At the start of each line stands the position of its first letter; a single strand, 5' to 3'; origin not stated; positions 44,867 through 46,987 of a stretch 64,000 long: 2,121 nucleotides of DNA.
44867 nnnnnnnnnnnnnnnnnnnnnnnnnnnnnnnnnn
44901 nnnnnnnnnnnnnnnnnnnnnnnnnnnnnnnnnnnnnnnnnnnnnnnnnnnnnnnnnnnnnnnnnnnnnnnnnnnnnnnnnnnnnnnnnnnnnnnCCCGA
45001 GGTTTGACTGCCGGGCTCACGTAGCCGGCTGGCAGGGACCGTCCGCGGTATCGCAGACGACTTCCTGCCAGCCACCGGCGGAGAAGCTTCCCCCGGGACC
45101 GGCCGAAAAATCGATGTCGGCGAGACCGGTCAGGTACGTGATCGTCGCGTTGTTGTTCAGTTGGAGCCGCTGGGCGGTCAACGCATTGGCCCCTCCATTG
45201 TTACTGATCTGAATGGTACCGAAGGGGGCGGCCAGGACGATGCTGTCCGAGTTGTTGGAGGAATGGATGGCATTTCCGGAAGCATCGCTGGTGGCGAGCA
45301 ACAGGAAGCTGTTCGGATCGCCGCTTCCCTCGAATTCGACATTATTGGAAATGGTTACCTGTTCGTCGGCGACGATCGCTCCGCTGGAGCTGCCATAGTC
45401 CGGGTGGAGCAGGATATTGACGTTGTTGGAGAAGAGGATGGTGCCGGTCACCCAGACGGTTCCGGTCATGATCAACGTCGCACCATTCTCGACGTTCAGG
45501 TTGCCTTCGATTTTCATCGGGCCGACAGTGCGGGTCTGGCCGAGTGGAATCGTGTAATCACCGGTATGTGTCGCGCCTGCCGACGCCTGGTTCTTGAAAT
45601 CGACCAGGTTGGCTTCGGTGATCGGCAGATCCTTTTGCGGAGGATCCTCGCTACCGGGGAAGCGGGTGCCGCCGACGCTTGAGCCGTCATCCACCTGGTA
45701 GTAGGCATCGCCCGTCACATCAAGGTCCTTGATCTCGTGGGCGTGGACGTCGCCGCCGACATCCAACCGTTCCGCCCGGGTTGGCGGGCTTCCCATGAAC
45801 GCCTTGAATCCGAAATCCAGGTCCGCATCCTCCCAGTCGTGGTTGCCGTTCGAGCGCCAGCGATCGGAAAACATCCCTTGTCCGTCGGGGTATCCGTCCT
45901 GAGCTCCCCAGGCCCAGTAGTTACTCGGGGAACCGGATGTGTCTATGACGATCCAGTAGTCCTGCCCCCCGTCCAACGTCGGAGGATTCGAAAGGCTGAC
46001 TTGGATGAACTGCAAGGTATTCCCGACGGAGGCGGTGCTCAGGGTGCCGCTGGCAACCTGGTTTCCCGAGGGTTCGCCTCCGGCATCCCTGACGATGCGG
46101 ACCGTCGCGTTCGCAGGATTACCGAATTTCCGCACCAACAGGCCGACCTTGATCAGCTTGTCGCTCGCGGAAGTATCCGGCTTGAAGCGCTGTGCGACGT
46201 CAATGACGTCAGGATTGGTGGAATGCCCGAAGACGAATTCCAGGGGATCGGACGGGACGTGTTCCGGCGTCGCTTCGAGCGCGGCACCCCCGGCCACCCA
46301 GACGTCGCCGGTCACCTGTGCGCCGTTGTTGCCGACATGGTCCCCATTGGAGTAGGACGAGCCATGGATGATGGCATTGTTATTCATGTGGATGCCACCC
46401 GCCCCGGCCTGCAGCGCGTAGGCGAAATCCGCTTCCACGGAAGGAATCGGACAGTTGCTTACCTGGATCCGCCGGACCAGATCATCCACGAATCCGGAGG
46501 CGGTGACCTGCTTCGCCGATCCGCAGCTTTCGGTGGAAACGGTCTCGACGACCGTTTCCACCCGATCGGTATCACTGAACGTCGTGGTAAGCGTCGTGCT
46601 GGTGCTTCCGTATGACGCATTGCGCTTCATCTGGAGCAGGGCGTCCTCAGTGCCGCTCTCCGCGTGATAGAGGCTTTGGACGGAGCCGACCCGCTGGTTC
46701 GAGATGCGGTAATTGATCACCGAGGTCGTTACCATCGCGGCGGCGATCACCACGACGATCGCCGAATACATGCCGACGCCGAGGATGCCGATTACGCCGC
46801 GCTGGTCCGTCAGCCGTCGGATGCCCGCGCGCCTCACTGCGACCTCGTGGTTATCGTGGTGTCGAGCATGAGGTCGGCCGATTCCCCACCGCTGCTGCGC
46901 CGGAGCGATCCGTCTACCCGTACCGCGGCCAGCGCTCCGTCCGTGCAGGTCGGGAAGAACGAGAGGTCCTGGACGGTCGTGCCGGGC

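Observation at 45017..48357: Minus-strand operon of three prepilin-like genes plus a 606-aa pilus-associated protein, with overlapping stops and starts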

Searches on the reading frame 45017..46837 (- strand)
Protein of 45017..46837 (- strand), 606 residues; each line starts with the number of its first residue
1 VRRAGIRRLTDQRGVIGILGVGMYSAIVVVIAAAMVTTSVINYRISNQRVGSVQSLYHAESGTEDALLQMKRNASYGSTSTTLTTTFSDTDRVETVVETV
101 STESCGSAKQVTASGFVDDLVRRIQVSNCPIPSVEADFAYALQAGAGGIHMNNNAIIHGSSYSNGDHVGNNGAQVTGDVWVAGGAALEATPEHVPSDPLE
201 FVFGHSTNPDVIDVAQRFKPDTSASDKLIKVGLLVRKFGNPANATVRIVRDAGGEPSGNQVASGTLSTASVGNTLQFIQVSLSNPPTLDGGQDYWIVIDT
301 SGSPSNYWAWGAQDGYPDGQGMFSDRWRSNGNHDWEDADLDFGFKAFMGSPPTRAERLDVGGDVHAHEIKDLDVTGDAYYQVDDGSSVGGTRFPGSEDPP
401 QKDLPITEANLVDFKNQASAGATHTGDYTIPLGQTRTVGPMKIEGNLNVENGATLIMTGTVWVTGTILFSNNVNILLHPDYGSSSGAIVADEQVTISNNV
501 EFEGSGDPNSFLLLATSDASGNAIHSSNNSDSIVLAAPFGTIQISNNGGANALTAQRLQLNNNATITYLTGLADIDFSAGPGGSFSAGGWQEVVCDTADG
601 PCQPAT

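Call 3: search_protein_families(library=pfam, proteins=[window:45017-46837:-], max_evalue=1)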
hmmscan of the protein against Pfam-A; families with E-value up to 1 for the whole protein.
window:45017-46837:- (606 aa): 0 families

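Call 4: search_protein_families(library=ncbifam, proteins=[window:45017-46837:-], max_evalue=1)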
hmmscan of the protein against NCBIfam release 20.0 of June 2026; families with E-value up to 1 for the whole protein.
window:45017-46837:- (606 aa): 1 family
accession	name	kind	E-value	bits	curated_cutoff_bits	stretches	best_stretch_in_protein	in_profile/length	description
NF041539.1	choice_anch_R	domain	1.9e-11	44.2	30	1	212-337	18-143/155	choice-of-anchor R domain-containing protein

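Call 11: find_homologous_proteins(query=window:45017-46837:-, max_evalue=0.001)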
Query window:45017-46837:- (606 aa): 65 proteins with E <= 0.001 among 8000 candidates.
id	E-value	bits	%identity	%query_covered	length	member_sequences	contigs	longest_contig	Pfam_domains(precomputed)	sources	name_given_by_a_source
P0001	0.0e+0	1315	97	100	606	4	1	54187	-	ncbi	-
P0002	1.7e-273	927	70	99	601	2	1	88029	-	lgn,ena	-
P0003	5.6e-273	925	70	100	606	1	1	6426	-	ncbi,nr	ncbi:MAG: hypothetical protein M3N59_01700 [bacterium]|nr:hypothetical protein [bacterium]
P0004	5.3e-260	882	66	98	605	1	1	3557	-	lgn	-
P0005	2.8e-246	837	67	95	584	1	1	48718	-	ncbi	ncbi:MAG: choice-of-anchor R domain-containing protein, partial [Patescibacteria group bacterium]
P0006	5.8e-243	826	64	98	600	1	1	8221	-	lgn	-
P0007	1.6e-242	824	63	98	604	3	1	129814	-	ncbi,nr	ncbi:MAG: choice-of-anchor R domain-containing protein [bacterium]|nr:choice-of-anchor R domain-cont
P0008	2.8e-234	797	61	98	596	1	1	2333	-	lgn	-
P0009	7.2e-233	792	61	99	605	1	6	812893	-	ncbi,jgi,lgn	ncbi:MAG TPA: choice-of-anchor R domain-containing protein [Patescibacteria group bacterium]|jgi:hyp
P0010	8.1e-228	776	60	98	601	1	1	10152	-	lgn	-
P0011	1.9e-227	774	59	99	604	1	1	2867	-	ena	-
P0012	3.7e-225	767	59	98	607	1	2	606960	-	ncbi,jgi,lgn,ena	-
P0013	3.2e-216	737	58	97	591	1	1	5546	-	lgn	-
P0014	5.7e-203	694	56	98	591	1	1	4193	-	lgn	-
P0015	6.2e-192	657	50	98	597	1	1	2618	-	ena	-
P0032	2.3e-82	295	34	95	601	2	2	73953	-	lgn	-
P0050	3.1e-64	236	32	96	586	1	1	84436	-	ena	-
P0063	2.3e-42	163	34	42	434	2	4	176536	-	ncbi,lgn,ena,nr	ncbi:pilus assembly PilX N-terminal domain-containing protein [Candidatus Parcubacteria bacterium]|n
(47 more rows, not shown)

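Call 15: find_encoding_contigs(protein=P0009, flank=10000, max_places=2)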
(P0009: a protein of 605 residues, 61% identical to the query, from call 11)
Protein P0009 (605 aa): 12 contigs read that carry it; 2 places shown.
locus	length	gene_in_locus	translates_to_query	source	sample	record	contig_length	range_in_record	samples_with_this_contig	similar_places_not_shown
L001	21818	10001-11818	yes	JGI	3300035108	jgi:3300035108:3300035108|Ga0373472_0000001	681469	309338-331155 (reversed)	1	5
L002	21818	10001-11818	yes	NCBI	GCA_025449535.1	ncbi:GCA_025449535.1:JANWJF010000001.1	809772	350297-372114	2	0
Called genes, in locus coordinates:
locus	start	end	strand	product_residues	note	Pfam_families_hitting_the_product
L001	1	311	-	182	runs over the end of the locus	-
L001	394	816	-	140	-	PF01227:GTP_cyclohydroI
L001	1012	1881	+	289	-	-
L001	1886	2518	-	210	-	-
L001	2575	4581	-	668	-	PF00012:HSP70, PF06723:MreB_Mbl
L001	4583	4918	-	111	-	-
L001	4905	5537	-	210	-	PF01025:GrpE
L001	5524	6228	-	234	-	PF01628:HrcA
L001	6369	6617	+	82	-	-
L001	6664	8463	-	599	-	PF00009:GTP_EFTU, PF00679:EFG_C, PF06421:LepA_C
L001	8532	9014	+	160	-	PF07963:N_methyl (weak), PF12019:GspH (weak)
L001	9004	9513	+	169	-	PF07963:N_methyl (weak)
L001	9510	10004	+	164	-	PF07963:N_methyl (weak)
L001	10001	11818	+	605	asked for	-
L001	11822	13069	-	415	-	-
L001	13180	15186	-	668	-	PF00753:Lactamase_B, PF23023:Anti-Pycsar_Apyc1 (faint), PF12706:Lactamase_B_2, PF22505:RNase_J_b_CASP, PF07521:RMMBL, PF17770:RNase_J_C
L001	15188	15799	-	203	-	PF03167:UDG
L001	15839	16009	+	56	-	-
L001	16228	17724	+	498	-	PF00884:Sulfatase, PF01663:Phosphodiest (faint), PF16347:SGSH_C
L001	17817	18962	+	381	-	PF00180:Iso_dh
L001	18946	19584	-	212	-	PF13098:Thioredoxin_2 (faint), PF13462:Thioredoxin_4, PF01323:DSBA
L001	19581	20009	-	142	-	PF02600:DsbB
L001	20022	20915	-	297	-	PF01261:AP_endonuc_2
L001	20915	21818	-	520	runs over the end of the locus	-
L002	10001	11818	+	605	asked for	-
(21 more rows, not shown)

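Call 16: find_encoding_contigs(protein=P0063, flank=10000, max_places=1)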
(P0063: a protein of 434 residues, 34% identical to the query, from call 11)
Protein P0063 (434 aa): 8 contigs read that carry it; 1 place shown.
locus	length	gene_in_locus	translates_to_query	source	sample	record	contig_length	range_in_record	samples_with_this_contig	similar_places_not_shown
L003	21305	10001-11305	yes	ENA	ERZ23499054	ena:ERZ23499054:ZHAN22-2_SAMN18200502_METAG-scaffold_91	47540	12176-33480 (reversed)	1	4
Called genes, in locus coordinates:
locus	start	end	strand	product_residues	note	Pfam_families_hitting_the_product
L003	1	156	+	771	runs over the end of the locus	PF13414:TPR_11 (weak), PF13424:TPR_12 (weak), PF13432:TPR_16, PF14559:TPR_19 (weak), PF21033:RMD1-3 (weak), PF00515:TPR_1, PF07719:TPR_2 (weak), PF13181:TPR_8 (weak), +7 more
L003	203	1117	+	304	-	PF02739:5_3_exonuc_N, PF01367:5_3_exonuc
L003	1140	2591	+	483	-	PF00672:HAMP, PF00512:HisKA, PF02518:HATPase_c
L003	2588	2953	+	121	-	PF00072:Response_reg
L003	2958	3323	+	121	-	PF00072:Response_reg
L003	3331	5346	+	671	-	PF00989:PAS, PF00512:HisKA, PF02518:HATPase_c, PF13581:HATPase_c_2 (faint)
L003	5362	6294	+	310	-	PF06144:DNA_pol3_delta (weak), PF21694:DNA_pol3_delta_C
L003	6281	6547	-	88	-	PF01649:Ribosomal_S20p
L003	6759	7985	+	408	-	PF28597:T2SSF_N, PF00482:T2SSF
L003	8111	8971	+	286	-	PF07963:N_methyl (weak)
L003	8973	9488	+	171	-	-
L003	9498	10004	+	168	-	PF07963:N_methyl (weak)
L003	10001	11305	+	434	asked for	-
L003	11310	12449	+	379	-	PF11104:PilM_2, PF06723:MreB_Mbl (weak), PF14450:FtsA, PF11104:PilM_2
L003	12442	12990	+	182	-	PF05137:PilN (weak)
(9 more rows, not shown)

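Call 17: find_encoding_contigs(protein=P0050, flank=10000, max_places=1)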
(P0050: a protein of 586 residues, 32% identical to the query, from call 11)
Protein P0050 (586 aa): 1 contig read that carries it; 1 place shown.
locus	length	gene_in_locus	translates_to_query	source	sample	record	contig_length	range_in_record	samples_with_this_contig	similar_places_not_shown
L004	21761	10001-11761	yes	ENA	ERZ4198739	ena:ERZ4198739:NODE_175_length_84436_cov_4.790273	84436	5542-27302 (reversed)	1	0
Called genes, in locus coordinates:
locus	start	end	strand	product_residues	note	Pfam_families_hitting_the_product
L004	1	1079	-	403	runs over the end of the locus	PF00595:PDZ, PF13180:PDZ_2, PF17820:PDZ_6, PF03572:Peptidase_S41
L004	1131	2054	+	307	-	PF01544:CorA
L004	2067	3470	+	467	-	PF01406:tRNA-synt_1e, PF09334:tRNA-synt_1g (weak), PF23493:CysS_C (faint)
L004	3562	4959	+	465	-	PF00772:DnaB, PF13481:AAA_25, PF03796:DnaB_C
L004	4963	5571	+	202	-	PF21176:RecR_HhH, PF01751:Toprim (weak), PF13662:Toprim_4, PF21175:RecR_C (weak)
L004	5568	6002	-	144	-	PF01243:PNPOx_N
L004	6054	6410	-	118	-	PF00829:Ribosomal_L21p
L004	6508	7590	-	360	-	PF02646:RmuC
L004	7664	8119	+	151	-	PF09424:YqeY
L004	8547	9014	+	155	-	PF07963:N_methyl (weak)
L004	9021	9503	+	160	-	-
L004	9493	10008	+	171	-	-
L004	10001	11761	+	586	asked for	-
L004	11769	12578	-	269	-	PF01209:Ubie_methyltran, PF13489:Methyltransf_23, PF07021:MetW (weak), PF13847:Methyltransf_31, PF08241:Methyltransf_11, PF08242:Methyltransf_12, PF13649:Methyltransf_25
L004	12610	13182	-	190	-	PF04279:IspA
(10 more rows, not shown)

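Call 18: find_encoding_contigs(protein=P0032, flank=10000, max_places=1)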
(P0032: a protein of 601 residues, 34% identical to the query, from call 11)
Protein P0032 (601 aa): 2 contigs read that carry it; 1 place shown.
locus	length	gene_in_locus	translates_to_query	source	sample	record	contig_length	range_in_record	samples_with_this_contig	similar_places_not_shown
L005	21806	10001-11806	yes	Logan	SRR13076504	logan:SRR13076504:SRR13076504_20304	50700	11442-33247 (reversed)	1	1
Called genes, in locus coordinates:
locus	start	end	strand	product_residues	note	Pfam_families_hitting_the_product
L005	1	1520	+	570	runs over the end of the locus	PF05157:MshEN, PF00437:T2SSE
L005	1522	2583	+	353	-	PF00437:T2SSE, PF13401:AAA_22 (faint)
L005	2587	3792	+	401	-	PF28597:T2SSF_N, PF00482:T2SSF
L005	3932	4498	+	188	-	PF07963:N_methyl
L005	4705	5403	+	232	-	PF01478:Peptidase_A24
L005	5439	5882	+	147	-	PF07963:N_methyl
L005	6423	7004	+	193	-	PF07963:N_methyl (weak)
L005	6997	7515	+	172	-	PF07963:N_methyl (weak)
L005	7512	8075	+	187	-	-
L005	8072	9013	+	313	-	-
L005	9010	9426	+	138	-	PF07963:N_methyl (faint)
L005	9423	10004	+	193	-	-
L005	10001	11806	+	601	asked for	-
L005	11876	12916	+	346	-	PF11104:PilM_2, PF06723:MreB_Mbl (faint), PF14450:FtsA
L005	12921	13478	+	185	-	-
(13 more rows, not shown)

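Call 23: predict_structure(alignment_id=A1)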
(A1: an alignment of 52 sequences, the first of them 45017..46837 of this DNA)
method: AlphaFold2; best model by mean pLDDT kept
length: 606 residues; sequences in the alignment: 52
mean_pLDDT: 84.5   pTM: 0.59
mean pLDDT of the five models: 84.5, 84.1, 83.2, 82.2, 82.1
residues with pLDDT >= 90: 292; 70-90: 234; 50-70: 49; < 50: 31
segments of 3 or more residues with pLDDT < 50: 1-9, 130-133, 579-590, 604-606
pLDDT, mean of each block of 10 residues (from residue 1): 42 67 86 83 81 85 81 73 86 86 63 85 71 58 89 94 93 95 77 96 90 96 85 94 94 94 85 84 87 96 93 94 88 90 91 90 96 97 95 87 75 82 96 92 97 94 97 92 85 95 87 94 91 88 92 91 86 54 31 55 46
secondary structure, 60 per line:
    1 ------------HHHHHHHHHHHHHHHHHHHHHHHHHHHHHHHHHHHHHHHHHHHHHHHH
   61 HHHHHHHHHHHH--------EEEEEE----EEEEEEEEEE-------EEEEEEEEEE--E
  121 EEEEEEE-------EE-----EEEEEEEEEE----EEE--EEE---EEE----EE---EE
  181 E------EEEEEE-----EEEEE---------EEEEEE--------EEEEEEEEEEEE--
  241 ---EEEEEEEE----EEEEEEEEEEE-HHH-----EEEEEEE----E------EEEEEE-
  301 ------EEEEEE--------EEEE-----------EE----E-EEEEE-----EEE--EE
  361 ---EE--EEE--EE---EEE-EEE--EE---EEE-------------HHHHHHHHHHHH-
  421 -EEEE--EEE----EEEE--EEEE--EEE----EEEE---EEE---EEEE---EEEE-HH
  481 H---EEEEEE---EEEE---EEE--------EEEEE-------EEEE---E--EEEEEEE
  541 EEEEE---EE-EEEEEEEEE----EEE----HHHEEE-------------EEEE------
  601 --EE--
elements in order: H13-72 E81-86 E91-100 E108-117 E120-127 E142-151 E156-158 E161-163 E167-169 E179-181 E188-193 E199-203 E213-218 E227-238 E244-251 E256-266 E276-282 E294-299 E307-312 E321-324 E344-348 E354-356 E368-370 E378-380 E382-384 E392-394 H408-419 E422-425 E428-430 E435-438 E441-444 E447-449 E454-457 E461-463 E467-470 E474-477 E485-490 E494-497 E501-503 E512-516 E524-527 E534-545 E552-560 E565-567 E575-577 E591-594

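Call 30: search_solved_structures(query=A1, max_evalue=1)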
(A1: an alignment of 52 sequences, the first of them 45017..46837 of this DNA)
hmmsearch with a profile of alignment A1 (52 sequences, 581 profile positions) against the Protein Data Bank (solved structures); distinct sequences matched with E-value up to 1: 3.
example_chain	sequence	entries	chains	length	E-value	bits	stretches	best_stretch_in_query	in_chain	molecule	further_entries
8xmz_A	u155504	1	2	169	0.15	13.7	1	57-138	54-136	T9SS C-terminal target domain-containing protein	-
6wlz_M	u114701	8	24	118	0.39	12.3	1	40-103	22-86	V-type proton ATPase subunit G 1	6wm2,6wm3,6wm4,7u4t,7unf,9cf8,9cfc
7u8o_M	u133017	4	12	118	0.4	12.2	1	40-103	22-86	V-type proton ATPase subunit G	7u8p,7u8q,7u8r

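Call 31: fold_search(model_id=the predicted structure, library=pdb)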
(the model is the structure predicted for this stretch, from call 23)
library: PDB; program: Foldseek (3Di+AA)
matches with E <= 10: 298; with E <= 0.001: 2
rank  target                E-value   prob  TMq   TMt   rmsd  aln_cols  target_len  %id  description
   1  9eui_Q                1.3e-05  1.00  0.22  0.15   5.4       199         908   18  Cryo-EM structure of Staphylococcus aureus bacteriophage phi812 baseplate in the post-contraction state - complete (released 2025-04-09)
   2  9euf_0                2.1e-04  1.00  0.19  0.11   4.5       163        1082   20  Cryo-EM structure of Staphylococcus aureus bacteriophage phi812 baseplate in the pre-contraction state - complete (released 2025-04-09)
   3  8zdp_v                4.6e-03  1.00  0.19  0.16  10.5       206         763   10  Cryo-EM structure of Mycobacteriophage Douge Central fiber (gp20) (released 2025-06-25)
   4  8zdq_v                4.6e-03  1.00  0.19  0.14  10.5       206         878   10  Cryo-EM structure of Mycobacteriophage Douge complete baseplate (gp13, gp17, gp23, gp16, gp18 and gp20) (released 2025-06-25)
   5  6qvi_C                9.6e-03  0.82  0.21  0.24  19.8       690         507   10  Crystal structure of competence-associated pilin ComZ from Thermus thermophilus (released 2019-05-29)
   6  4jdm_A                1.9e-02  0.99  0.14  0.27  10.0       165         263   15  Secreted Chlamydial Protein PGP3, full-length (released 2013-06-05)
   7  4jdm_B                2.3e-02  0.97  0.14  0.26  10.7       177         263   14  Secreted Chlamydial Protein PGP3, full-length (released 2013-06-05)
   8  4nu2                  2.6e-02  0.57  0.13  0.30  12.1       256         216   11  Crystal structure of an ice-binding protein (FfIBP) from the Antarctic bacterium, Flavobacterium frigoris PS1 (released 2014-04-16)
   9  4jdo_C                2.9e-02  0.87  0.13  0.29  11.6       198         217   12  Secreted chlamydial protein pgp3, coiled-coil deletion (released 2013-06-05)
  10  4jdo_H                3.2e-02  0.85  0.13  0.29  13.6       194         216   12  Secreted chlamydial protein pgp3, coiled-coil deletion (released 2013-06-05)
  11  4jdo_B                3.3e-02  0.84  0.13  0.29  12.8       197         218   12  Secreted chlamydial protein pgp3, coiled-coil deletion (released 2013-06-05)
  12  4jdo_E                3.5e-02  0.97  0.14  0.31   9.8       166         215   14  Secreted chlamydial protein pgp3, coiled-coil deletion (released 2013-06-05)
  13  4jdo_A                3.5e-02  0.84  0.13  0.29  12.4       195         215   11  Secreted chlamydial protein pgp3, coiled-coil deletion (released 2013-06-05)
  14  4jdn_C                3.7e-02  0.97  0.14  0.42  10.0       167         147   15  Secreted Chlamydial Protein PGP3, C-terminal Domain (released 2013-06-05)
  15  3puh_B                3.8e-02  0.69  0.11  0.11  14.7       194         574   10  Cocaine Esterase, wild-type biologically active dimer (released 2011-09-21)
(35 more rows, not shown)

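Call 39: find_related_loci(query=A2, collection=genome_contigs, flank=8000)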
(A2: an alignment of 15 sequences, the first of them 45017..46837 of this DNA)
Query A2 (606 aa) in genome_contigs; peptide patterns used: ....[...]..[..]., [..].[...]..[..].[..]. (x = any residue, [..] = any of these).
204 stretches matched a pattern; 35 encode a relative of the query (tblastn E <= 1e-3); 35 distinct loci.
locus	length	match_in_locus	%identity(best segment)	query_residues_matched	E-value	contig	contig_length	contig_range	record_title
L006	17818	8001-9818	97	1-606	0e+0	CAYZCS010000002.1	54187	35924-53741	MAG TPA_asm: uncultured Candidatus Saccharibacteria bacterium isolate SRP284430_co1_211 genome assembly, contig: NODE_19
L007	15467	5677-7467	69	7-604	0e+0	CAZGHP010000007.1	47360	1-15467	MAG TPA_asm: uncultured Candidatus Saccharibacteria bacterium isolate SRP136066_co1_225 genome assembly, contig: NODE_48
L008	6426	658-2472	70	1-605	0e+0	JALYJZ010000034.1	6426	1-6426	MAG: bacterium isolate CAM bin17 SD1483_NODE_347_length_6426_cov_0.939990, whole genome shotgun sequence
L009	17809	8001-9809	61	4-604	0e+0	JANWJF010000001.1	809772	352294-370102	MAG: Candidatus Saccharimonadia bacterium isolate CRAIB_MAG60 c_000000093432, whole genome shotgun sequence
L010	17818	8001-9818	62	3-606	0e+0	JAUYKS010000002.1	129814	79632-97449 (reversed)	MAG: bacterium isolate C24_metabat.bin.208 C24_k141_715722, whole genome shotgun sequence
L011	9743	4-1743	67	27-604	0e+0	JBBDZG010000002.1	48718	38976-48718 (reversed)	MAG: Patescibacteria group bacterium isolate LejiaD_65_15 Lejia_D_1248_length_48718_cov_9, whole genome shotgun sequence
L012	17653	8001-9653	34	27-592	2e-83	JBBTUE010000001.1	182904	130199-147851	MAG: Patescibacteria group bacterium isolate H43-bin024_1 H43_bin024_1_000000000001, whole genome shotgun sequence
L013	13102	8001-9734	34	1-593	4e-83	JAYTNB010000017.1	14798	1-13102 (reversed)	MAG: bacterium isolate GFS_3870 GFS_3870_16, whole genome shotgun sequence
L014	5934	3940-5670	34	1-592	6e-82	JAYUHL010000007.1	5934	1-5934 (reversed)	MAG: Candidatus Paceibacterota bacterium isolate GFS_8391 GFS_8391_6, whole genome shotgun sequence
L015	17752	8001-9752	32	12-593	2e-77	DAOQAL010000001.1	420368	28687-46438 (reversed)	MAG TPA_asm: Candidatus Paceibacterota bacterium isolate AMR_MDS_1263 NODE_1_length_420368_cov_23.229993, whole genome s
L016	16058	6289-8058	36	1-593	6e-87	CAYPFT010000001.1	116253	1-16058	MAG TPA_asm: uncultured Candidatus Saccharibacteria bacterium isolate SRP090828_co3_53 genome assembly, contig: NODE_5_l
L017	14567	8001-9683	34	27-592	2e-75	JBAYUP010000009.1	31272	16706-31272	MAG: Candidatus Paceibacterota bacterium isolate SO_2016_LW3_38 scaffold02174_LW162_2016, whole genome shotgun sequence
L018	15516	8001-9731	31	1-593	5e-74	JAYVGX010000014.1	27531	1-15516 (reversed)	MAG: Candidatus Paceibacterota bacterium isolate GL47_Up_metabat_76 GL47_Up_metabat_76_13, whole genome shotgun sequence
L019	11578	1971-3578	32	39-592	2e-71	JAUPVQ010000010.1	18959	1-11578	MAG: Patescibacteria group bacterium isolate erpe_2018_sw_30hr_WHONDRS-SW48-000095_B_bin.94 scaffold_118568, whole genom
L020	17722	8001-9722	31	13-592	1e-69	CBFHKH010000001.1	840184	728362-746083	MAG: Minisyncoccia bacterium isolate AGTU_16_bin_21_orig genome assembly, contig: AGTU_16_bin_21_orig_AGTU_16_c_00000000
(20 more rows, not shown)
